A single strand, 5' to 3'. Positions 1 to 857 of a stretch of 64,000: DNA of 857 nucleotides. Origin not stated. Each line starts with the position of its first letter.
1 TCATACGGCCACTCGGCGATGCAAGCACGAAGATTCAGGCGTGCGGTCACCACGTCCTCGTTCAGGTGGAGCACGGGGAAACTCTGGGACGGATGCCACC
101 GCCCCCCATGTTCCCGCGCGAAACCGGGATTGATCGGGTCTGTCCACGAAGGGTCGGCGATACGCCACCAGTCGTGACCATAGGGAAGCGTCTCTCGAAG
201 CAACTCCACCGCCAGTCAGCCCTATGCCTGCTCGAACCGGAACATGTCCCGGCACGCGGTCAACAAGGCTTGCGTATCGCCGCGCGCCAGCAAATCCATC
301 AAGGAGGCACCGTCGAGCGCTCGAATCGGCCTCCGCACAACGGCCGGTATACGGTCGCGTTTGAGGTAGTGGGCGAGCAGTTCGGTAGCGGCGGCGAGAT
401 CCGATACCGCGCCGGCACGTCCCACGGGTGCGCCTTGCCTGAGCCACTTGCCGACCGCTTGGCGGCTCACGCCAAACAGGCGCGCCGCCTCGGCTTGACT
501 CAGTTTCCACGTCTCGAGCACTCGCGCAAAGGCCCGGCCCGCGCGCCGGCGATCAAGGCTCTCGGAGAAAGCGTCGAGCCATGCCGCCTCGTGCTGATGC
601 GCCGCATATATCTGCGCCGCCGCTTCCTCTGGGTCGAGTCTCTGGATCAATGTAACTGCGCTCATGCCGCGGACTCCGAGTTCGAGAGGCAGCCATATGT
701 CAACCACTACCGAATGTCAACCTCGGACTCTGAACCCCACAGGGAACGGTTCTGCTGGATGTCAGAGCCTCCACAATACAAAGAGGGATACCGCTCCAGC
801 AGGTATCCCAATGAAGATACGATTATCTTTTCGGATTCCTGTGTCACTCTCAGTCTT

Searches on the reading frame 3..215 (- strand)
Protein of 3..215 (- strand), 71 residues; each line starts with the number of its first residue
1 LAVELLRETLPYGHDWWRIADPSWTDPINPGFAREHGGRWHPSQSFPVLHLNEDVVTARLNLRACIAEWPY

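Call 21: search_protein_families(library=pfam, proteins=[window:3-215:-], max_evalue=10)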
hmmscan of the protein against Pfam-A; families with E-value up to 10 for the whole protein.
seq(71 aa): 1 family
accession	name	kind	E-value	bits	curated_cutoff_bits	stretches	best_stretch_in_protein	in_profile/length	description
PF08808.17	RES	-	0.00033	21.2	23.2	1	16-58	2-44/157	RES domain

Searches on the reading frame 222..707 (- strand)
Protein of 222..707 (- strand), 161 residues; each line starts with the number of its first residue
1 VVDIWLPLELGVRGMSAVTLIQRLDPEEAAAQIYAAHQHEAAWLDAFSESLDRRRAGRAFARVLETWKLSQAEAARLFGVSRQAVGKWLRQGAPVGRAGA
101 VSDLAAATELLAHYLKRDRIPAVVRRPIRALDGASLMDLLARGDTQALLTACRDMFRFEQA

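Call 3: search_protein_families(library=pfam, proteins=[window:222-707:-], max_evalue=1)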
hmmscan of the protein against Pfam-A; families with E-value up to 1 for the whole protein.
window:222-707:- (161 aa): 17 families
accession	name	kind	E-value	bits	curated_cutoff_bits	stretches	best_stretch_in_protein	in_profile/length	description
PF20432.4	Xre-like-HTH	-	4.1e-05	24.2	25.8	1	57-97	12-52/63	Antitoxin Xre-like helix-turn-helix domain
PF13384.12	HTH_23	-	8.5e-05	22.7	24.6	1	52-91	3-40/50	Homeodomain-like domain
PF13518.12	HTH_28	-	0.00015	22.2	25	1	70-91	14-35/52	Helix-turn-helix domain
PF15943.11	YdaS_toxin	-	0.00073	19.7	30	1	70-105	10-47/65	Bacterial toxin YdaS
PF12728.13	HTH_17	-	0.00093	19.9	27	1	69-92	2-25/51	Helix-turn-helix domain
PF01381.28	HTH_3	-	0.0013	19.1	23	1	68-90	9-31/55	Helix-turn-helix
PF08281.18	Sigma70_r4_2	-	0.0019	18.3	25.7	1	69-92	27-50/54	Sigma-70, region 4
PF13560.12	HTH_31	-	0.0052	17.5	27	1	58-109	13-55/64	Helix-turn-helix domain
PF13744.12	HTH_37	-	0.013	15.7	27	1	54-86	17-49/80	Helix-turn-helix domain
PF05344.16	DUF746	-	0.025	15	26.9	1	68-90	12-34/64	Domain of Unknown Function (DUF746)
PF07037.17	YfeC-like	-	0.045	14.5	22.9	1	71-91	3-23/122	Transcription regulator YfeC-like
PF21351.2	TetR_C_41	-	0.051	14.3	27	1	12-65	52-106/108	Tetracyclin repressor-like, C-terminal domain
PF17762.8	HTH_ParB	-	0.052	14.1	22.6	1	58-90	10-42/102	ParB HTH domain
PF24391.1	HD-CE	-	0.052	13.7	27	1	21-115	28-121/263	HD-CE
PF05225.22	HTH_psq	-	0.056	13.6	20.4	1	68-82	16-30/45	helix-turn-helix, Psq domain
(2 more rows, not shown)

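Call 4: search_protein_families(library=ncbifam, proteins=[window:222-707:-], max_evalue=1)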
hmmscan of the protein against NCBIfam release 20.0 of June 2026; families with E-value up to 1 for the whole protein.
window:222-707:- (161 aa): 7 families
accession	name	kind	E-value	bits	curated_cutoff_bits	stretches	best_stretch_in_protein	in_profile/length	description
TIGR03830.1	CxxCG_CxxCG_HTH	subfamily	0.00071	19.4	61.8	1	41-88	51-98/127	type II TA system antitoxin MqsA family protein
NF033546.1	transpos_IS21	equivalog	0.0022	17.6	160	1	64-121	4-65/294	IS21 family transposase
NF033545.0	transpos_IS630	equivalog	0.0058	16.1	100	1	59-98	3-42/299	IS630 family transposase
NF046037.1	carphisopro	domain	0.019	15.1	38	1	71-106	11-47/54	carph-isopro domain-containing protein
TIGR01616.1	nitro_assoc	hypoth_equivalog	0.034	14.2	109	1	71-138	39-103/126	nitrogenase-associated protein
TIGR02019.1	BchJ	equivalog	0.034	14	74.3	1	83-132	50-97/188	bacteriochlorophyll 4-vinyl reductase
NF033577.2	transpos_IS481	equivalog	0.061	12.8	224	1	66-99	11-44/284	IS481 family transposase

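Call 5: search_protein_families(library=padloc, proteins=[window:222-707:-], max_evalue=1)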
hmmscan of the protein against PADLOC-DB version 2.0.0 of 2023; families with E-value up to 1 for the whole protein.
window:222-707:- (161 aa): 2 families
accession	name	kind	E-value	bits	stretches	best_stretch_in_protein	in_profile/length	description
PDLC04133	mad1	-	2.6e-05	22.4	1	69-94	6-31/60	mads_1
PDLC04884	PDC-S05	-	0.019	13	1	68-90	27-49/85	-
